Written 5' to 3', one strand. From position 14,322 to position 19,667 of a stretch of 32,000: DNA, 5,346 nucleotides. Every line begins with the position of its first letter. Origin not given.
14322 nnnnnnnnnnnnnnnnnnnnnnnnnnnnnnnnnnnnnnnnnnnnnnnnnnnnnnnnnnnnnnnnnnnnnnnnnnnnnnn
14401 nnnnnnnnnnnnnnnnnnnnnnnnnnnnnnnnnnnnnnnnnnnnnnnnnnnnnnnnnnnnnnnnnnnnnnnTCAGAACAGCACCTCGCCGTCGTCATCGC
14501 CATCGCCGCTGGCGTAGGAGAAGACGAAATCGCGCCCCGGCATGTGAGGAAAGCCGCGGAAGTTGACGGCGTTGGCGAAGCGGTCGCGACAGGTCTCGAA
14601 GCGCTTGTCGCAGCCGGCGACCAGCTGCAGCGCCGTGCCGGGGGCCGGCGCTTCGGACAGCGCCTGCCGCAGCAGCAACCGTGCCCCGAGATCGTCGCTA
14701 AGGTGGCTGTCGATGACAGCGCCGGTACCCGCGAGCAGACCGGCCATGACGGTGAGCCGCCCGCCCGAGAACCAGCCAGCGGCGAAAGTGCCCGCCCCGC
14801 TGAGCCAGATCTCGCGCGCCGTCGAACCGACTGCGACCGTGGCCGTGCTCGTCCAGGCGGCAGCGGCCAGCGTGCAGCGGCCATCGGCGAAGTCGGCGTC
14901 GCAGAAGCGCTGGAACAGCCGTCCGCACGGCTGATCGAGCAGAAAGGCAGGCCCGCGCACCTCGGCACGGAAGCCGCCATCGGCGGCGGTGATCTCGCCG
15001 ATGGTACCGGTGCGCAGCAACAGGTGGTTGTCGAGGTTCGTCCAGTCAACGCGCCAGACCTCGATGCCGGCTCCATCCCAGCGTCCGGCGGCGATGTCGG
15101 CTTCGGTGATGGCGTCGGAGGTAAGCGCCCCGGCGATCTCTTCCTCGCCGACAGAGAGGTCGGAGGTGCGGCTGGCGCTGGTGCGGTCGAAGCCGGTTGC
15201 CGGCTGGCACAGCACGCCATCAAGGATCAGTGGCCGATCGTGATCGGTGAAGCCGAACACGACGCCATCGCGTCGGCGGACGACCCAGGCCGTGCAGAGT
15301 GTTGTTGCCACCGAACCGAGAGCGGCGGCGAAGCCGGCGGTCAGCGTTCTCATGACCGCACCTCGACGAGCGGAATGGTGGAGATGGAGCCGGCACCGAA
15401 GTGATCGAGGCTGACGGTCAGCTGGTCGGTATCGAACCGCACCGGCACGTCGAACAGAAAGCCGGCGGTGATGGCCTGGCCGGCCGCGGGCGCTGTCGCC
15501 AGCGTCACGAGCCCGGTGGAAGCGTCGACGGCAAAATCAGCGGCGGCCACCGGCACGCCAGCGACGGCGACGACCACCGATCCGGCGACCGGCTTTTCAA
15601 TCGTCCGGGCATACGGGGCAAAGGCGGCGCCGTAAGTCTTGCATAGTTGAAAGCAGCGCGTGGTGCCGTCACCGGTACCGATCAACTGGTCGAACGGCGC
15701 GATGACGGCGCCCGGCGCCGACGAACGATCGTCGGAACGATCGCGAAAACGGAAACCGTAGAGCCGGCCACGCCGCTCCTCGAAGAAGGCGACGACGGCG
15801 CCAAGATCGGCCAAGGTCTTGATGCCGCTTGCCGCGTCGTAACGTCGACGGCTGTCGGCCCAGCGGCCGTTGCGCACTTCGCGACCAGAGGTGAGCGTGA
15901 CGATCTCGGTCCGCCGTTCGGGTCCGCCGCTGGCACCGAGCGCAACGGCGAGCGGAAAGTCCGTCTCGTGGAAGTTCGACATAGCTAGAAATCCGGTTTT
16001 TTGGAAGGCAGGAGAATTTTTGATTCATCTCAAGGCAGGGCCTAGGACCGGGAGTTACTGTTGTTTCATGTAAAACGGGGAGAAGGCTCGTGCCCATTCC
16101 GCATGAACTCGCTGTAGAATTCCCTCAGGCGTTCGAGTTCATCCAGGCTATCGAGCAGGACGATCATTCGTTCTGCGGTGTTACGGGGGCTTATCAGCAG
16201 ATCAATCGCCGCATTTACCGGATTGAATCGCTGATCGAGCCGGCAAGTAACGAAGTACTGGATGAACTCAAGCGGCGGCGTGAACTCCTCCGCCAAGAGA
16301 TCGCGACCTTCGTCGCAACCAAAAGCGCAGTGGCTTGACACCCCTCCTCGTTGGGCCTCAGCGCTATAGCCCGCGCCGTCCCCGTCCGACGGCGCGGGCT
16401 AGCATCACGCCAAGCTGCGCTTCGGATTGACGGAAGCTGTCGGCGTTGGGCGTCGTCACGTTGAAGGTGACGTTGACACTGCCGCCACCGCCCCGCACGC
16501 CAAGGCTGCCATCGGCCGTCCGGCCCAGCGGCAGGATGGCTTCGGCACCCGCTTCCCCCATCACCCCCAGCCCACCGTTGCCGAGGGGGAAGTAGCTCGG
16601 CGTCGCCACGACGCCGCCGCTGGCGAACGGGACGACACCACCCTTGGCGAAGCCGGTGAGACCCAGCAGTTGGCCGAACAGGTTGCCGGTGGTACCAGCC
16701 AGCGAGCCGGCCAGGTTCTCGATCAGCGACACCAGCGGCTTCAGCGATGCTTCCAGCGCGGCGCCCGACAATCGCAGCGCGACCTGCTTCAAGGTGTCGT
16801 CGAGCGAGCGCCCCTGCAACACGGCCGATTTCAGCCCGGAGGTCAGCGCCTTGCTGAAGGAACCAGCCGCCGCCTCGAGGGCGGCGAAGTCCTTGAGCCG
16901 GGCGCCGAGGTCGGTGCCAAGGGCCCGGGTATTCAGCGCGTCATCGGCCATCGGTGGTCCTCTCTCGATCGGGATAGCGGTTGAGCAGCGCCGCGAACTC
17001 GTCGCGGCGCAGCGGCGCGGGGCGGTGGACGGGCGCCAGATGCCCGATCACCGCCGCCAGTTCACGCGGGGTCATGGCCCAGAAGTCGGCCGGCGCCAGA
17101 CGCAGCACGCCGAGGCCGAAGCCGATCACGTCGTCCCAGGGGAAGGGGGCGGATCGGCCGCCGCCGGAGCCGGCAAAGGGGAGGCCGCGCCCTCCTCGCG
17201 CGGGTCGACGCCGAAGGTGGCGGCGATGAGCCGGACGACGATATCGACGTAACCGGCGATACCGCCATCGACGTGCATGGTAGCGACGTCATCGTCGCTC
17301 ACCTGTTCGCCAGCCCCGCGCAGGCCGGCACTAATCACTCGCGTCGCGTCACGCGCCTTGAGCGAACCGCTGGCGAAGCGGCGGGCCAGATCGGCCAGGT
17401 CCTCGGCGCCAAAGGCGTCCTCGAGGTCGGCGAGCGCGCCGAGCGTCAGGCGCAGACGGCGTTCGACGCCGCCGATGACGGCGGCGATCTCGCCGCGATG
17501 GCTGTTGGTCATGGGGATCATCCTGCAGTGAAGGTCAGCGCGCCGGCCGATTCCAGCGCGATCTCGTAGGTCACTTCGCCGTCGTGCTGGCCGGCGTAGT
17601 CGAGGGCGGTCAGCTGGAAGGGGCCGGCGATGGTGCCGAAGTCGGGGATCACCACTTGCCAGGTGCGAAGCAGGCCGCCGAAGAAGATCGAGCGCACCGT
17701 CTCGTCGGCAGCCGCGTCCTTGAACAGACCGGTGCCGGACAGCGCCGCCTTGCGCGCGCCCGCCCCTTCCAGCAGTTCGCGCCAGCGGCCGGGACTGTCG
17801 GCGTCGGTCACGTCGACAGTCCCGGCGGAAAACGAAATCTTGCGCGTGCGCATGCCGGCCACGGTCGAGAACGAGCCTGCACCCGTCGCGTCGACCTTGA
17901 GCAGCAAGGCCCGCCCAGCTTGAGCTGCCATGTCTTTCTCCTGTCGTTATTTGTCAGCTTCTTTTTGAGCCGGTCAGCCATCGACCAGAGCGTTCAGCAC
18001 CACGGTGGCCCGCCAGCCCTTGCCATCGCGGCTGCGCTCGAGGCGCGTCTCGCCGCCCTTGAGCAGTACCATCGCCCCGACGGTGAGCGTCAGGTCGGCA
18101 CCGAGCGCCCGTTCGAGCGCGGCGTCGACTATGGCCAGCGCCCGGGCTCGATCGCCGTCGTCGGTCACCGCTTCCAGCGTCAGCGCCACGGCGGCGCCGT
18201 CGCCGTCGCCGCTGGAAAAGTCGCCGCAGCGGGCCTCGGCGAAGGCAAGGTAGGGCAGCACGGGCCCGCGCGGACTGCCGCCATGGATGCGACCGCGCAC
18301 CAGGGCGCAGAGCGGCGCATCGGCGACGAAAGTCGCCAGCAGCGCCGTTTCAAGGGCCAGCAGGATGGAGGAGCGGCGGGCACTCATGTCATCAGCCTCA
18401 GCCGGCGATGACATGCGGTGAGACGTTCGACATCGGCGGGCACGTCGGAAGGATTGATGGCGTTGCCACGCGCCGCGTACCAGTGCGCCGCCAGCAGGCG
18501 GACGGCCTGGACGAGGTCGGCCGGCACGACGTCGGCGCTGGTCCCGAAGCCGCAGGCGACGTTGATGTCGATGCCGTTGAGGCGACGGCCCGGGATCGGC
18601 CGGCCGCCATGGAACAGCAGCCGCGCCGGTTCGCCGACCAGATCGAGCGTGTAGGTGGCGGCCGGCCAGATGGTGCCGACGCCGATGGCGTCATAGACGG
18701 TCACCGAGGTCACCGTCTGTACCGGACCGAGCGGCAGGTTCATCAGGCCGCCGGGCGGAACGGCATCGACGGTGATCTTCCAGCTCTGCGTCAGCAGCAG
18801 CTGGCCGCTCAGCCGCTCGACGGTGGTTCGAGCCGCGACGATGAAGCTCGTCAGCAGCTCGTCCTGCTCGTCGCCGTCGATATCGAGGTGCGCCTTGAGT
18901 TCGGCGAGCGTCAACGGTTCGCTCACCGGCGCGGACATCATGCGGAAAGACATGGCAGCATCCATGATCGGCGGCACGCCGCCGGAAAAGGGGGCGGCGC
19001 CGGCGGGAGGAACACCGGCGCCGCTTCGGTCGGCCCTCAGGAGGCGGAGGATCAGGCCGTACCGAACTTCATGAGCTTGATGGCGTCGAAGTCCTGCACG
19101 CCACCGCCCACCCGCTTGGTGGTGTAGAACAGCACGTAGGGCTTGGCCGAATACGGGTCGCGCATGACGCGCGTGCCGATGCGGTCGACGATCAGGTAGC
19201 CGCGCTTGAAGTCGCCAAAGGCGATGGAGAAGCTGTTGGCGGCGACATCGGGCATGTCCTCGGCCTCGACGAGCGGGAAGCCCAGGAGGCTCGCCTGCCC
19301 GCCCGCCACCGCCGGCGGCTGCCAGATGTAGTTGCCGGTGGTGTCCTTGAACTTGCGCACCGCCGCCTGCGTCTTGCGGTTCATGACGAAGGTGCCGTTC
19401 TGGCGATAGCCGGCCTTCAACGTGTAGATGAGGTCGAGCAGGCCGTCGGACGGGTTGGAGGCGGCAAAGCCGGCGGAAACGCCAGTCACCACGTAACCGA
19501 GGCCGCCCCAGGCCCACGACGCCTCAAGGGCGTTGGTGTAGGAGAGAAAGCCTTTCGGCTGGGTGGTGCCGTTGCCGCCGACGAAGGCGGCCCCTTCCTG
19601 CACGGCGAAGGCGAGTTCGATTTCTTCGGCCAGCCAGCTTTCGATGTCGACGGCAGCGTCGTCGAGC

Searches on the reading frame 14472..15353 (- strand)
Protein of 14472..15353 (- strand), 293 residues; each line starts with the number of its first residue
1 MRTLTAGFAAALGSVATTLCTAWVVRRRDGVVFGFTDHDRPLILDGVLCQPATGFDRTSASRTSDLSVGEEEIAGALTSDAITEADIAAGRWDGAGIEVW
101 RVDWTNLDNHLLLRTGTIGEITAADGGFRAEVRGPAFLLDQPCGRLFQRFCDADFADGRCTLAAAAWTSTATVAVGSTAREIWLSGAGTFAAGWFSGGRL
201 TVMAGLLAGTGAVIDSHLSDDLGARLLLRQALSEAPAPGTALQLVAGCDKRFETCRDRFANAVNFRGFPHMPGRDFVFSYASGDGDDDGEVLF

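Call 71: search_protein_families(library=pfam, proteins=[window:14472-15353:-], max_evalue=0.001)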
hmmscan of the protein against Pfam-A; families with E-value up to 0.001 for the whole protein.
window:14472-15353:- (293 aa): 2 families
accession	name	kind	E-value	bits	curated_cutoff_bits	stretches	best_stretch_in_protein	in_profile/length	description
PF09931.15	Phage_phiJL001_Gp84_N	-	4e-55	186.8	26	1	6-162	2-159/160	Baseplate hub protein, N-terminal attachment domain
PF09356.15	Phage_BR0599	-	1.2e-26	93.3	22.9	1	193-275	1-80/80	Phage conserved hypothetical protein BR0599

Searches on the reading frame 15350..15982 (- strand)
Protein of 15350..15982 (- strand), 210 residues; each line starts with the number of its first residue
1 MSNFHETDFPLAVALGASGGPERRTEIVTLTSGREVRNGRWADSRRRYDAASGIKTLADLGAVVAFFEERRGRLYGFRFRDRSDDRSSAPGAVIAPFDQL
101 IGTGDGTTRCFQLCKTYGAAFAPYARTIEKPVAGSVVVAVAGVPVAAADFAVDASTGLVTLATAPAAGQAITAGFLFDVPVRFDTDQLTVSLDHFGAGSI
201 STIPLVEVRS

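Call 71: search_protein_families(library=pfam, proteins=[window:15350-15982:-], max_evalue=0.001)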
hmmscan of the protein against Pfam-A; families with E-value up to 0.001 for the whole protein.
window:15350-15982:- (210 aa): 1 family
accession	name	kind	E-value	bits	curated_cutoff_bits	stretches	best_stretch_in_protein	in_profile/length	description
PF09343.15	DUF2460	-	2.1e-84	282.5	30.4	1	5-209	1-205/205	Conserved hypothetical protein 2217 (DUF2460)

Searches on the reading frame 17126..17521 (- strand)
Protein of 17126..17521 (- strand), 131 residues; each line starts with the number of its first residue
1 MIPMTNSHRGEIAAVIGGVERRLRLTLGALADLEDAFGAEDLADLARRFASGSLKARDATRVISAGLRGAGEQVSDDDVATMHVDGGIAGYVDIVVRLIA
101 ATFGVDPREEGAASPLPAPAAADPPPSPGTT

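Call 71: search_protein_families(library=pfam, proteins=[window:17126-17521:-], max_evalue=0.001)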
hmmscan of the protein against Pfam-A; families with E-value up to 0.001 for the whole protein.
window:17126-17521:- (131 aa): 1 family
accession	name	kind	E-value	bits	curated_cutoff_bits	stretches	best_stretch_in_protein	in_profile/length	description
PF11836.14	Phage_TAC_11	-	1.4e-28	99.2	27.8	1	9-104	1-95/96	Phage tail tube protein, GTA-gp10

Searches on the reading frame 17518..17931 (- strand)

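Call 71: search_protein_families(library=pfam, proteins=[window:17518-17931:-], max_evalue=0.001)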
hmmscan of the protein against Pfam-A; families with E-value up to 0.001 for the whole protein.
window:17518-17931:- (137 aa): 1 family
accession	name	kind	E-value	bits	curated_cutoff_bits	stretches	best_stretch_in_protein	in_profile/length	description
PF06199.17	Phage_tail_2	-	1.5e-45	154.9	23.8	1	3-134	1-132/132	Phage tail tube protein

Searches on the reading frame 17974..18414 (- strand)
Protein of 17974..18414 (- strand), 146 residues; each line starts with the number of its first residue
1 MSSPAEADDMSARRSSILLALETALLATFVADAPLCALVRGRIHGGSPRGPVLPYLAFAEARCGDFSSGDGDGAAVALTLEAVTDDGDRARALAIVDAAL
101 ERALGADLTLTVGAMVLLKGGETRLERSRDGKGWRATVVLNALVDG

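Call 71: search_protein_families(library=pfam, proteins=[window:17974-18414:-], max_evalue=0.001)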
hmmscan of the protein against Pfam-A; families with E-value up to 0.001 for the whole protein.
window:17974-18414:- (146 aa): 1 family
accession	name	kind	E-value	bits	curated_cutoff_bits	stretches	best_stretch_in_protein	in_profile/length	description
PF11367.14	Tail_completion_gp17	-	6.1e-14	52.7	24.5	1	23-145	1-124/124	Tail completion protein gp17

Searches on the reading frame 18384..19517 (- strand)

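Call 4: search_protein_families(library=pfam, proteins=[window:18384-19517:-], max_evalue=0.01)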
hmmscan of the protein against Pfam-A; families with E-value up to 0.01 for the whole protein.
window:18384-19517:- (377 aa): 1 family
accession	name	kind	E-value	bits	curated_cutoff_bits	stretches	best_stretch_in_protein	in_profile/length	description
PF05135.19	Phage_connect_1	-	1.1e-11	45.5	21.2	1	203-252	3-42/101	Phage gp6-like head-tail connector protein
